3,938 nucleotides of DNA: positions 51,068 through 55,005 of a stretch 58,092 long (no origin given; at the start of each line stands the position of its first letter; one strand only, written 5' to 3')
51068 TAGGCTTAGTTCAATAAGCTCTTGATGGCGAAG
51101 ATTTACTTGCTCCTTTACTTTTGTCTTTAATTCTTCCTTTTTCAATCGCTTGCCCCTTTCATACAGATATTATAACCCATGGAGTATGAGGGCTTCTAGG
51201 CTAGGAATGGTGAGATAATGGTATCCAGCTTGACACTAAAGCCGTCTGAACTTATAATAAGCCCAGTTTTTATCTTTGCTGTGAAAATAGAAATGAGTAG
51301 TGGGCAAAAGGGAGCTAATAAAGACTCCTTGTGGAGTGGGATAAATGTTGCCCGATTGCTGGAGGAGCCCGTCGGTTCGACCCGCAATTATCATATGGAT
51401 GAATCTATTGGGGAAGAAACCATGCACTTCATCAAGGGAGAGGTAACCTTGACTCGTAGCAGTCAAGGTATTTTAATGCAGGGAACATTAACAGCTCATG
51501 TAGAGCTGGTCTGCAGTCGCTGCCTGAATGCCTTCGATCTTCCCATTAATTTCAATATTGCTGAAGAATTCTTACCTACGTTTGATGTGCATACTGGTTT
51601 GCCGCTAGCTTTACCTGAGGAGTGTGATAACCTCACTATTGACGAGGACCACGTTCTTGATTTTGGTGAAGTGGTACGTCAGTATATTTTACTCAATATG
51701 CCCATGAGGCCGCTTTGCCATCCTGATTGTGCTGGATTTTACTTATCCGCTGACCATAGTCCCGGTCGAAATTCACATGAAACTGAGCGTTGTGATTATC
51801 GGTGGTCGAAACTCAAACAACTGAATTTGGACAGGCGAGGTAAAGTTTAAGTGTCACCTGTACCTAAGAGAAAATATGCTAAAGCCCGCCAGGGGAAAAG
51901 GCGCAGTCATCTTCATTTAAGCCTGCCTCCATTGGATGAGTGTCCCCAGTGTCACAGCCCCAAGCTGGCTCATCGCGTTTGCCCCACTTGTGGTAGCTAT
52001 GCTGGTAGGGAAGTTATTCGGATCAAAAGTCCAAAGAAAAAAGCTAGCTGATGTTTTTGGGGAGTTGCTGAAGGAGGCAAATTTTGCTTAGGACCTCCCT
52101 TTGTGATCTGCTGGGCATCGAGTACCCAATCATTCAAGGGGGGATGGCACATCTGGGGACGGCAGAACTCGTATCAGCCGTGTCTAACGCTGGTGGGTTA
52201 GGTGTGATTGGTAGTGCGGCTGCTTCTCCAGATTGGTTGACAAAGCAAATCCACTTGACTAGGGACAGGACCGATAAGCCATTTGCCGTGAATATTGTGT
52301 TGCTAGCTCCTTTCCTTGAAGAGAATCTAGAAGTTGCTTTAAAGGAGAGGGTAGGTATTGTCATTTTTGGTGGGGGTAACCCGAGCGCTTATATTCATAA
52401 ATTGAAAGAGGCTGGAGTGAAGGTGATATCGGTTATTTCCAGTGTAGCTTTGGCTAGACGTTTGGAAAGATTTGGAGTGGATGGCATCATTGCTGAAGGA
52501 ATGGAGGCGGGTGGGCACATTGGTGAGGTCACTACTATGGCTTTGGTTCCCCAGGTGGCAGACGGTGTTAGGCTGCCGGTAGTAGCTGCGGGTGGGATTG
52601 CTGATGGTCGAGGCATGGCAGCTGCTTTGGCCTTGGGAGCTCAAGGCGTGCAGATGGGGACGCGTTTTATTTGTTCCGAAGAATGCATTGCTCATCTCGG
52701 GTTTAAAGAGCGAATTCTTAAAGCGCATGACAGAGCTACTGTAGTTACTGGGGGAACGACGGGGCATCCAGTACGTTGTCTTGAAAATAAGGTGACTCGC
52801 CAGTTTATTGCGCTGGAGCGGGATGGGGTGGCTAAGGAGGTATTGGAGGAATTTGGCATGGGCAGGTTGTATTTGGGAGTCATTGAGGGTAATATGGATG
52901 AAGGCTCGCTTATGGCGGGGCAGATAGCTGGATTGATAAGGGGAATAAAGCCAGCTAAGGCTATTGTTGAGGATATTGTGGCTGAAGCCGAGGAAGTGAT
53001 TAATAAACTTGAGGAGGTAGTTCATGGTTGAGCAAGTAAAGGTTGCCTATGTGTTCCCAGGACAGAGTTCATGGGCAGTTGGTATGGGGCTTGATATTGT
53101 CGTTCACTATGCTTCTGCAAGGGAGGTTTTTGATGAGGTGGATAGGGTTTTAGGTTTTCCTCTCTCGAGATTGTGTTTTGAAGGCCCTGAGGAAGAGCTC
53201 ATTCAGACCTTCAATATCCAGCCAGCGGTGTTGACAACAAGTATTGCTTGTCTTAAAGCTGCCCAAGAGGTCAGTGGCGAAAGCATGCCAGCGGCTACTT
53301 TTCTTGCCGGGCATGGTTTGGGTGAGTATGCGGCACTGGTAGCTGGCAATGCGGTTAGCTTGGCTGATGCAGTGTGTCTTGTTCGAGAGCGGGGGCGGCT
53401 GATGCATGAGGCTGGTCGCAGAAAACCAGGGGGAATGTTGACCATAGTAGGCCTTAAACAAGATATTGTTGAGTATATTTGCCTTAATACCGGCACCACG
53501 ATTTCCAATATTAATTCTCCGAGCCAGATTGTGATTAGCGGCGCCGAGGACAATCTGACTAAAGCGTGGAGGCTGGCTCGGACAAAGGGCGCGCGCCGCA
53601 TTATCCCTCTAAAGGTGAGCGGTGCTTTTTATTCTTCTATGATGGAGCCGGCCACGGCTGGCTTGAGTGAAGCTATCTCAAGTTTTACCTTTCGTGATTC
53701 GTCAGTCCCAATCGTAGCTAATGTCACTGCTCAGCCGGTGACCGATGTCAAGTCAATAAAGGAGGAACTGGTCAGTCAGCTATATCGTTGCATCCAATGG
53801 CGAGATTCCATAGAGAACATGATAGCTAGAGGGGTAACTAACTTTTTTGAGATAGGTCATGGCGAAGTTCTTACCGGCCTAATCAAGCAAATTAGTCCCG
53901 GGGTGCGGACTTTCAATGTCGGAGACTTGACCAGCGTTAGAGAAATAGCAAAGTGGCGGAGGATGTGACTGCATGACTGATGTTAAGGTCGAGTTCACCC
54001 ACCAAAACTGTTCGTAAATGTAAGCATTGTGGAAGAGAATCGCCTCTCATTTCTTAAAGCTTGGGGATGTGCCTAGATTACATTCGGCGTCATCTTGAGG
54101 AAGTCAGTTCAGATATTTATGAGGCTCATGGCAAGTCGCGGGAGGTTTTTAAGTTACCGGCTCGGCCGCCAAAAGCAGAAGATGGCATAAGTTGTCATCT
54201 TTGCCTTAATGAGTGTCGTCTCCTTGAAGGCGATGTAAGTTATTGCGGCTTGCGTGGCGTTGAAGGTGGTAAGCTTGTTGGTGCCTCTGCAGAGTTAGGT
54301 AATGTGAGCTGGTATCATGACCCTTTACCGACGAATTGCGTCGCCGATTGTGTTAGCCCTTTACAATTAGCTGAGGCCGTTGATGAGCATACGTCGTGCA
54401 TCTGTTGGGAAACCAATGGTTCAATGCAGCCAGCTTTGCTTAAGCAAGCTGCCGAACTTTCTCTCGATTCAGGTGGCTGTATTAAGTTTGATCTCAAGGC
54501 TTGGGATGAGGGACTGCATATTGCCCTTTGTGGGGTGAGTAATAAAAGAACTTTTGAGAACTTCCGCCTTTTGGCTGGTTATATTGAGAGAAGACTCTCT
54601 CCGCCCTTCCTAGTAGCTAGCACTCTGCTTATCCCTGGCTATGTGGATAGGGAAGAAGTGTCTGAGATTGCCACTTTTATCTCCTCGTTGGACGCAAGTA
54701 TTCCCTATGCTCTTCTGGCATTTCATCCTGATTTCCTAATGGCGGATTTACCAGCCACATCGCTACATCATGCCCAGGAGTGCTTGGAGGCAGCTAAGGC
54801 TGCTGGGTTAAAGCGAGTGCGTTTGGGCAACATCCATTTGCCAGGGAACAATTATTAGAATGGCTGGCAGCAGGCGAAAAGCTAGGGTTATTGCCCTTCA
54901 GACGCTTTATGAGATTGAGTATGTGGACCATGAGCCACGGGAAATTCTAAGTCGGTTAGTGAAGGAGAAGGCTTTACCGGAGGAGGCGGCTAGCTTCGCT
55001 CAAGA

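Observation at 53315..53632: fabD homologue with both catalytic dyad residues replaced (Ser to Gly, His to Tyr)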

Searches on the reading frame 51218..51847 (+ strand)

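Call 3: search_protein_families(library=pfam, proteins=[window:51218-51847:+])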
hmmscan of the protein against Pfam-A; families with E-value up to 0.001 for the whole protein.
window:51218-51847:+ (210 aa): 1 family
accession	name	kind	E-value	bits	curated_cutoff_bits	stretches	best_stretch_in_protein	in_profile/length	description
PF02620.22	YceD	-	3.5e-22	79.1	33.2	1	87-202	1-118/119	Large ribosomal RNA subunit accumulation protein YceD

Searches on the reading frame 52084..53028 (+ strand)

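Call 3: search_protein_families(library=pfam, proteins=[window:52084-53028:+])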
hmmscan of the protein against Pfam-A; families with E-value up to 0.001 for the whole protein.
window:52084-53028:+ (315 aa): 6 families
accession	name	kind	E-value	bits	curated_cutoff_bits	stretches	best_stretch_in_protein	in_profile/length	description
PF03060.21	NMO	-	1e-70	239.2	28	2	81-301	105-331/331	Nitronate monooxygenase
PF00478.31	IMPDH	-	5.4e-07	29.4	25.6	0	142-203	186-247/345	IMP dehydrogenase / GMP reductase domain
PF01070.24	FMN_dh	-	2e-05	24.3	24.9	1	118-198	226-308/350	FMN-dependent dehydrogenase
PF00977.27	His_biosynth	-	4.8e-05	23.3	23.6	1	111-195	139-222/228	Histidine biosynthesis protein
PF04481.18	DUF561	-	0.00015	21.5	21.6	1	119-193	133-215/243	Protein of unknown function (DUF561)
PF05690.20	ThiG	-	0.00017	21.5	23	1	107-197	119-209/247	Thiazole biosynthesis protein ThiG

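Call 4: search_protein_families(library=ncbifam, proteins=[window:52084-53028:+])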
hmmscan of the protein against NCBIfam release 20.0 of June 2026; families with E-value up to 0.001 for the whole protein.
window:52084-53028:+ (315 aa): 11 families
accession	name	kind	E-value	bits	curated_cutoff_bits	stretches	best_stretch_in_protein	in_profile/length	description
TIGR03151.1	enACPred_II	equivalog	2.2e-131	437.7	453.1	1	3-309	1-307/307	enoyl-[acyl-carrier-protein] reductase FabK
TIGR01302.1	IMP_dehydrog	equivalog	7.4e-07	28.4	481.5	0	146-205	310-369/450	IMP dehydrogenase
TIGR00735.1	hisF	equivalog_domain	5.2e-05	22.7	294.55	1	119-206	31-117/254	imidazole glycerol phosphate synthase subunit HisF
NF038364.1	AglZ_HisF2_fam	equivalog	6e-05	22.6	310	1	118-199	151-232/248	AglZ/HisF2 family acetamidino modification protein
NF008398.0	PRK11197.1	subfamily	8.1e-05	21.5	376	1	111-207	246-344/381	L-lactate dehydrogenase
NF033901.1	L_lactate_LldD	exception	8.5e-05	21.7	550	1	111-208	246-345/377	FMN-dependent L-lactate dehydrogenase LldD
NF005574.0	PRK07259.1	equivalog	0.00021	20.3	269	1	143-203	214-277/304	dihydroorotate dehydrogenase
TIGR00007.1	TIGR00007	equivalog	0.0004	20.1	228.95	1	116-193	143-219/231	1-(5-phosphoribosyl)-5-[(5-phosphoribosylamino)methylideneamino]imidazole-4-carboxamide isomerase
NF010112.0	PRK13585.1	equivalog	0.0007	19.2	243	1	118-193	148-222/241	1-(5-phosphoribosyl)-5-[(5-phosphoribosylamino)methylideneamino]imidazole-4-carboxamide isomerase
TIGR02814.1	pfaD_fam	subfamily_domain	0.0007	18.5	449.25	0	10-79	15-89/444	PfaD family polyunsaturated fatty acid/polyketide biosynthesis protein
TIGR03572.1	WbuZ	equivalog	0.00092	18.6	299.7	0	118-195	153-230/232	glycosyl amidation-associated protein WbuZ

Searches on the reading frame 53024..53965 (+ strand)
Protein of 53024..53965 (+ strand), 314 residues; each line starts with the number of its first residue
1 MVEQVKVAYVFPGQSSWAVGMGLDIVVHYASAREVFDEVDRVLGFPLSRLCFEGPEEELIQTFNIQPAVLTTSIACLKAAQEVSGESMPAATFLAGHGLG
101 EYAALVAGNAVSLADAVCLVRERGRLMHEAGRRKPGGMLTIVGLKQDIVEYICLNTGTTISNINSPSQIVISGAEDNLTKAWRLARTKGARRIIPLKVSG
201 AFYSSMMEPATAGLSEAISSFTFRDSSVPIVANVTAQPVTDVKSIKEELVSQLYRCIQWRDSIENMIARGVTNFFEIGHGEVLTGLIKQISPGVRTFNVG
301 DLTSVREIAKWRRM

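Call 3: search_protein_families(library=pfam, proteins=[window:53024-53965:+])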
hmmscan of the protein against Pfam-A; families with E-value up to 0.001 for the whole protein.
window:53024-53965:+ (314 aa): 1 family
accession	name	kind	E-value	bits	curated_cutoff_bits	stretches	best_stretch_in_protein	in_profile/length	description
PF00698.26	Acyl_transf_1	-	1.4e-29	104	32.7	1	9-284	2-272/319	Acyl transferase domain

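Call 4: search_protein_families(library=ncbifam, proteins=[window:53024-53965:+])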
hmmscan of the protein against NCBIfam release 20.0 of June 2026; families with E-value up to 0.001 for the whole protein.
window:53024-53965:+ (314 aa): 8 families
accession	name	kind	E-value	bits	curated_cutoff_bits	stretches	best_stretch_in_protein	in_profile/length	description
TIGR00128.1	fabD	equivalog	3.5e-88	295.8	260.9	1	6-291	2-287/290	ACP S-malonyltransferase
TIGR03131.1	malonate_mdcH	equivalog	3.5e-56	190.8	297.9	1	8-311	2-296/297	malonate decarboxylase subunit epsilon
NF045894.1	PKS_plus_SDR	equivalog_domain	2.5e-42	144.7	1740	1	4-293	529-816/1515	type I polyketide synthase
TIGR02813.1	omega_3_PfaA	subfamily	2.1e-33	114.3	1010.1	1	2-290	576-879/2582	polyketide-type polyunsaturated fatty acid synthase PfaA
NF037940.1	PKS_MbtD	equivalog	6.8e-19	67.4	1150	1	5-286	90-370/978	mycobactin polyketide synthase MbtD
NF037941.1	PKS_NbtC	equivalog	2.7e-16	58.7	1150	1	5-283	95-376/1027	nocobactin polyketide synthase NbtC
NF040607.1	mycolic_Pks13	equivalog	4e-10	37.8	2100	1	9-279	667-942/1680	polyketide synthase Pks13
NF041183.1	Pks2_ls1_myc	equivalog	5.9e-10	36.6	2400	1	9-306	535-828/2086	sulfolipid-1 biosynthesis phthioceranic/hydroxyphthioceranic acid synthase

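Call 5: search_solved_structures(query=window:53024-53965:+, show_alignments=2)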
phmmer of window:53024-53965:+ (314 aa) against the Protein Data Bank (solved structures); distinct sequences matched with E-value up to 0.001: 110 (the best 60 are shown).
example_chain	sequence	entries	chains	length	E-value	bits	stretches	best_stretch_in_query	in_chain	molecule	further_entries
3h0p_A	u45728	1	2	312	2.5e-61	211.1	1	6-291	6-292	S-malonyltransferase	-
3hjv_A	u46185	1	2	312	8.8e-61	209.3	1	6-305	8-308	Malonyl Coa-acyl carrier protein transacylase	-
1mla_A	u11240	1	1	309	5.3e-60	206.7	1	6-292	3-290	MALONYL-COENZYME A ACYL CARRIER PROTEIN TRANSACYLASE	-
2g1h_A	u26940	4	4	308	6.5e-60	206.4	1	7-292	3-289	Malonyl CoA-acyl carrier protein transacylase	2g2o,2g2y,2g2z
6u0j_A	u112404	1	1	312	1.1e-59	205.7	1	6-292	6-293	Malonyl CoA-acyl carrier protein transacylase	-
3ezo_A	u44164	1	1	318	1.8e-58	201.7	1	5-308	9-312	Malonyl CoA-acyl carrier protein transacylase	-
3qat_A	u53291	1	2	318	5.1e-57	196.9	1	7-305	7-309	Malonyl CoA-acyl carrier protein transacylase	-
3im9_A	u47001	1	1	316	7.4e-56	193.1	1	7-305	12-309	Malonyl CoA-acyl carrier protein transacylase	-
6smd_B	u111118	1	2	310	2.4e-53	184.8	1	7-304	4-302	Malonyl CoA-acyl carrier protein transacylase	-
3im8_A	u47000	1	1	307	6.7e-53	183.4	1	5-305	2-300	Malonyl acyl carrier protein transacylase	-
4rr5_A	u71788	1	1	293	5.7e-50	173.8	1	6-305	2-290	Malonyl CoA-acyl carrier protein transacylase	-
3rgi_A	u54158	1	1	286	1e-49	173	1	8-291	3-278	DisD protein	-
6apk_A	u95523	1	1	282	1.2e-49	172.7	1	8-291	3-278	DisD protein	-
3sbm_A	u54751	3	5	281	1.3e-49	172.6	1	8-290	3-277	DisD protein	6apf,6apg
2cuy_A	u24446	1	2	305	1.9e-49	172.1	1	8-309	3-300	Malonyl CoA-[acyl carrier protein] transacylase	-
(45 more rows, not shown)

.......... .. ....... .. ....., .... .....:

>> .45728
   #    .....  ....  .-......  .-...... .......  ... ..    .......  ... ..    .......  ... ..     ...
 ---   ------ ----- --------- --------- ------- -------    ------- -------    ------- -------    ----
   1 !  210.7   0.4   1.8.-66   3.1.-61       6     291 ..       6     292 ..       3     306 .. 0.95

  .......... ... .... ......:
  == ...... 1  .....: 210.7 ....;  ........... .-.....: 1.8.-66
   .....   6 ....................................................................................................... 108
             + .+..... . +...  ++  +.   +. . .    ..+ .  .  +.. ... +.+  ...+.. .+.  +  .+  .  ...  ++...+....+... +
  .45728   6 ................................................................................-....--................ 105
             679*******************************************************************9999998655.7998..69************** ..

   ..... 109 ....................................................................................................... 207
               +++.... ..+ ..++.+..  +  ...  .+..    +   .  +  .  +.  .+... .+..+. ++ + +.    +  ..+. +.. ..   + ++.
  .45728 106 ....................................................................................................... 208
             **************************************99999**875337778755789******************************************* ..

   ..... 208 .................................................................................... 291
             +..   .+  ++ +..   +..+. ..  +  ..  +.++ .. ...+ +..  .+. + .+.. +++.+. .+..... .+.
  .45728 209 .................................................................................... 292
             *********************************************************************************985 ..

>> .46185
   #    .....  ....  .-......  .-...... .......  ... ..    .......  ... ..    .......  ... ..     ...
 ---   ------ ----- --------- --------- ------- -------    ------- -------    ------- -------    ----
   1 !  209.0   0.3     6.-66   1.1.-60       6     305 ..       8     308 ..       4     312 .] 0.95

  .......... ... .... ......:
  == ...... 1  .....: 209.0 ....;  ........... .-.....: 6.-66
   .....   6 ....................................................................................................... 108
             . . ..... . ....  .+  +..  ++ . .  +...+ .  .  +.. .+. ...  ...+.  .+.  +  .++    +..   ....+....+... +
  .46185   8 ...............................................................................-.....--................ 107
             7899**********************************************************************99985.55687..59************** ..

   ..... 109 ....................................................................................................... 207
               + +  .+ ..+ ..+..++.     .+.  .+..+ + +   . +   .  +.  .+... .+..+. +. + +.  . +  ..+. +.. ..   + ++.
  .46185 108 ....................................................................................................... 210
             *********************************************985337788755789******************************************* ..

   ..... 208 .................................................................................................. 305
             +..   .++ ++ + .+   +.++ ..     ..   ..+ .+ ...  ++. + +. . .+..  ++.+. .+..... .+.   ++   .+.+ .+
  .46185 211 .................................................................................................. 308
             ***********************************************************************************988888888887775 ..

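Call 17: find_related_loci(query=window:53024-53965:+, collection=genome_contigs, flank=6000)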
Query window:53024-53965:+ (314 aa) in genome_contigs; peptide patterns used: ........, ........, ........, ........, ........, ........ (x = any residue, [..] = any of these).
77 stretches matched a pattern; 3 encode a relative of the query (tblastn E <= 1e-3); 3 distinct loci.
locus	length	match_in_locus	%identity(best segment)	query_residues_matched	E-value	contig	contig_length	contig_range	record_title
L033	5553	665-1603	63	1-313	4e-138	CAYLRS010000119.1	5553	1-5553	MAG TPA_asm: uncultured Dehalococcoidales bacterium isolate binchicken_co91_488 genome assembly, contig: NODE_21854_leng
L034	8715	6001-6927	56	1-308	4e-113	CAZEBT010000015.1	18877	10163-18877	MAG TPA_asm: uncultured Dehalococcoidales bacterium isolate binchicken_co100_414 genome assembly, contig: NODE_4499_leng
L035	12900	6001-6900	43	6-306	3e-76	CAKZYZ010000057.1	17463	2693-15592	MAG TPA_asm: uncultured bacterium isolate DRR093004_bin.13_CONCOCT_v1.1_MAG genome assembly, contig: ERZ1742238.1892, wh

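Call 24: find_homologous_proteins(query=window:53024-53965:+, max_evalue=1e-60)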
Query window:53024-53965:+ (314 aa): 4545 proteins with E <= 1e-60 among 8000 candidates; the best 120 are listed.
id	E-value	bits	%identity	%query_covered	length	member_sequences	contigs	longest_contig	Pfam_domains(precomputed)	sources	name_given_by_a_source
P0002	2.8e-197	672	97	100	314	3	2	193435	PF00698.27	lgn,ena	-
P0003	7.0e-143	494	71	100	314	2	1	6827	PF00698.27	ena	-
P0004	1.1e-142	493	68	100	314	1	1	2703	PF00698.27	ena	-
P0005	7.6e-142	490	72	99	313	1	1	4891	PF00698.27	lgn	-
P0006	8.9e-142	490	71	99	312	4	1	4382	PF00698.27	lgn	-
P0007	1.6e-141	489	71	99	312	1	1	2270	PF00698.27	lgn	-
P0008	1.2e-140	486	68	100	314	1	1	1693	PF00698.27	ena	-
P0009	1.9e-140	486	69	99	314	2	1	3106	PF00698.27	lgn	-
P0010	5.7e-140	484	70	99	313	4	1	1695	PF00698.27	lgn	-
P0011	5.9e-140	484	69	99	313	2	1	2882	PF00698.27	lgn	-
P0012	1.1e-139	483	68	100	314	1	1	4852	PF00698.27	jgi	jgi:[acyl-carrier-protein] S-malonyltransferase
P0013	5.4e-139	481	70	99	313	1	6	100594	PF00698.27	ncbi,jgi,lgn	-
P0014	1.4e-138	479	66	100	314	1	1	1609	PF00698.27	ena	-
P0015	2.4e-138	479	69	100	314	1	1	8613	PF00698.27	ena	-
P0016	3.1e-138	478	66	100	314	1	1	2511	PF00698.27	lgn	-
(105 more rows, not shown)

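Call 27: find_encoding_contigs(protein=P0002, flank=10000, max_places=4)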
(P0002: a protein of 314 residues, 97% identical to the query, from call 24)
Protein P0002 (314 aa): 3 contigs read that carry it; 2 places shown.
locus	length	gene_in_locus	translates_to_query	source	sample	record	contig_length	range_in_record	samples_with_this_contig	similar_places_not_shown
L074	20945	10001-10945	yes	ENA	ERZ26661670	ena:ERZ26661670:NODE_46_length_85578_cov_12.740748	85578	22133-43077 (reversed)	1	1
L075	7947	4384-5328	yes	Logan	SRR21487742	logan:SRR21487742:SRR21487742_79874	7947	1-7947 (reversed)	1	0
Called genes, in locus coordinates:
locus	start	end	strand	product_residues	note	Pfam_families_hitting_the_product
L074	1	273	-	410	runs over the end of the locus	PF01695:IstB_IS21, PF04851:ResIII (faint), PF00308:Bac_DnaA, PF13191:AAA_16 (faint), PF20720:nSTAND3 (faint), PF24883:NPHP3_N (faint), PF00004:AAA (weak), PF01695:IstB_IS21, +5 more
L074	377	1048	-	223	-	PF07261:DnaB_2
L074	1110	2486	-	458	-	PF00772:DnaB, PF03796:DnaB_C, PF13481:AAA_25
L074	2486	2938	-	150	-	PF01281:Ribosomal_L9_N, PF03948:Ribosomal_L9_C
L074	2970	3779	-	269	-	PF07992:Pyr_redox_2, PF13738:Pyr_redox_3, PF01266:DAO (faint), PF00070:Pyr_redox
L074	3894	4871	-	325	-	PF01869:BcrAD_BadFG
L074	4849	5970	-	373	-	PF09989:DUF2229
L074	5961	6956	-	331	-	PF09989:DUF2229, PF06050:HGD-D (weak)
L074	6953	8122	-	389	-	PF01546:Peptidase_M20, PF07687:M20_dimer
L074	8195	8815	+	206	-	PF02620:YceD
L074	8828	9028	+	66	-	PF01783:Ribosomal_L32p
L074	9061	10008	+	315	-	PF00478:IMPDH (faint), PF03060:NMO, PF01070:FMN_dh (faint)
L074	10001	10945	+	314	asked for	PF00698:Acyl_transf_1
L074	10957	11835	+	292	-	-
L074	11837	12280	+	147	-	PF01029:NusB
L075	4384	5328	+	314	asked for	PF00698:Acyl_transf_1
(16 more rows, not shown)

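Call 55: predict_structure(alignment_id=A1)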
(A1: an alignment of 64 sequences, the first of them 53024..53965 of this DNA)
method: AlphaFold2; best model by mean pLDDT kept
length: 314 residues; sequences in the alignment: 64
mean_pLDDT: 92.8   pTM: 0.92
mean pLDDT of the five models: 92.8, 92.7, 92.6, 91.7, 84.8
residues with pLDDT >= 90: 255; 70-90: 49; 50-70: 6; < 50: 4
segments of 3 or more residues with pLDDT < 50: none
pLDDT, mean of each block of 10 residues (from residue 1): 78 93 96 98 95 89 90 97 87 96 98 97 90 86 97 97 95 94 98 77 82 95 97 98 97 94 98 96 96 96 88 70
secondary structure, 60 per line:
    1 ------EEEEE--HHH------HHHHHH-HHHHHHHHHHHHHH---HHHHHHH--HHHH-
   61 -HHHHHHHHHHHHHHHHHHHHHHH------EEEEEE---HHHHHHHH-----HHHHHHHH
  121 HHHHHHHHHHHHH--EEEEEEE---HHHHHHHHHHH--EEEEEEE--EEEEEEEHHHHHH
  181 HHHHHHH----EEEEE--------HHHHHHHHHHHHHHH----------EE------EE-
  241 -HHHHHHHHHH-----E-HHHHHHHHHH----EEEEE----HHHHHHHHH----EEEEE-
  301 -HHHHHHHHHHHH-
elements in order: E7-11 H23-28 H30-43 H47-53 H56-59 H62-84 E91-96 H100-107 H113-133 E136-142 H146-156 E159-165 E168-174 H175-187 E192-196 H205-219 H242-251 H259-268 E273-277 H282-290 E295-299 H302-313

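Call 59: fold_search(model_id=the predicted structure, library=pdb)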
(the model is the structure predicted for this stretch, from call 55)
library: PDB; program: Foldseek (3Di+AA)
matches with E <= 10: 773; with E <= 0.001: 244
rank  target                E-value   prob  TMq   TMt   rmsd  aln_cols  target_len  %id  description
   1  6u0j_A                5.1e-33  1.00  0.91  0.92   2.1       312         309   36  Crosslinked Crystal Structure of Malonyl-CoA Acyl Carrier Protein Transacylase, FabD, and Acyl Carrier Protein, AcpP (released 2020-07-22)
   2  1mla                  9.3e-33  1.00  0.91  0.93   1.7       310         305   37  THE ESCHERICHIA COLI MALONYL-COA:ACYL CARRIER PROTEIN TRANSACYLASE AT 1.5-ANGSTROMS RESOLUTION. CRYSTAL STRUCTURE OF A F (released 1996-03-08)
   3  3hjv_B                1.2e-32  1.00  0.90  0.92   1.8       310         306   38  1.7 Angstrom resolution crystal structure of an acyl carrier protein S-malonyltransferase from Vibrio cholerae O1 biov (released 2009-06-09)
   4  3hjv_A                3.2e-32  1.00  0.91  0.93   1.5       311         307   37  1.7 Angstrom resolution crystal structure of an acyl carrier protein S-malonyltransferase from Vibrio cholerae O1 biov (released 2009-06-09)
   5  2g1h                  5.5e-32  1.00  0.91  0.93   1.6       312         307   37  Structure of E.coli FabD complexed with glycerol (released 2006-05-30)
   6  3qat_B                8.6e-32  1.00  0.92  0.92   2.4       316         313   36  Crystal structure of acyl-carrier-protein-S-malonyltransferase from Bartonella henselae (released 2011-01-26)
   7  3h0p_B                1.3e-31  1.00  0.92  0.94   1.8       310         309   37  2.0 Angstrom Crystal Structure of an Acyl Carrier Protein S-malonyltransferase from Salmonella typhimurium. (released 2009-04-21)
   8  3h0p_A                1.9e-31  1.00  0.91  0.93   1.6       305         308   38  2.0 Angstrom Crystal Structure of an Acyl Carrier Protein S-malonyltransferase from Salmonella typhimurium. (released 2009-04-21)
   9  6smd_C                3.1e-31  1.00  0.93  0.95   1.4       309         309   35  PlMCAT:AntF (holo): type II PKS acyl-carrier protein in complex with its malonyl-transacylase (released 2020-05-27)
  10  3tqe                  4.8e-31  1.00  0.92  0.92   1.7       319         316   32  Structure of the malonyl CoA-acyl carrier protein transacylase (fabD) from Coxiella burnetii (released 2011-09-21)
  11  3qat_A                9.9e-31  1.00  0.91  0.91   2.4       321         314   36  Crystal structure of acyl-carrier-protein-S-malonyltransferase from Bartonella henselae (released 2011-01-26)
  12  3im9                  1.0e-30  1.00  0.91  0.91   1.8       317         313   38  Crystal structure of MCAT from Staphylococcus aureus (released 2010-06-16)
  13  2cuy_A                3.0e-30  1.00  0.93  0.96   1.6       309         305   36  Crystal structure of malonyl CoA-acyl carrier protein transacylase from Thermus thermophilus HB8 (released 2006-06-13)
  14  3ezo                  3.6e-30  1.00  0.92  0.94   1.5       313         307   37  Crystal structure of acyl-carrier-protein s-malonyltransferase from burkholderia pseudomallei 1710b (released 2008-11-11)
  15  6smd_B                5.5e-30  1.00  0.92  0.93   1.6       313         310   35  PlMCAT:AntF (holo): type II PKS acyl-carrier protein in complex with its malonyl-transacylase (released 2020-05-27)
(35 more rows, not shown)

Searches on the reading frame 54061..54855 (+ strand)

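Call 3: search_protein_families(library=pfam, proteins=[window:54061-54855:+])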
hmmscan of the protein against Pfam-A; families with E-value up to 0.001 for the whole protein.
window:54061-54855:+ (265 aa): 0 families

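Call 4: search_protein_families(library=ncbifam, proteins=[window:54061-54855:+])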
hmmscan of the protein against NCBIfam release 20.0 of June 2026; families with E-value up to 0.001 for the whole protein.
window:54061-54855:+ (265 aa): 6 families
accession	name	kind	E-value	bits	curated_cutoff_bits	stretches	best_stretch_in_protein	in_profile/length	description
TIGR04337.1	AmmeMemoSam_rS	hypoth_equivalog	3.8e-16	58.9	220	1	142-259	173-287/349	AmmeMemoRadiSam system radical SAM enzyme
NF048010.1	SfplDhtActHpsHDes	equivalog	3.3e-09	36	430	1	106-222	156-264/298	(2S)-3-sulfopropanediol dehydratase activating enzyme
TIGR04041.1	activase_YjjW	hypoth_equivalog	3.6e-09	36.5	250.2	1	105-236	131-253/276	YjjW family glycine radical enzyme activase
NF008356.0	PRK11145.1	equivalog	1.2e-05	24.7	375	1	105-222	93-203/246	pyruvate formate lyase 1-activating protein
TIGR02493.1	PFLA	equivalog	0.00065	19.1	231.75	1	107-222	90-198/235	pyruvate formate-lyase-activating protein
TIGR02494.1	PFLE_PFLC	subfamily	0.00083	18.7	174.35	0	103-222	144-255/293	glycyl-radical enzyme activating protein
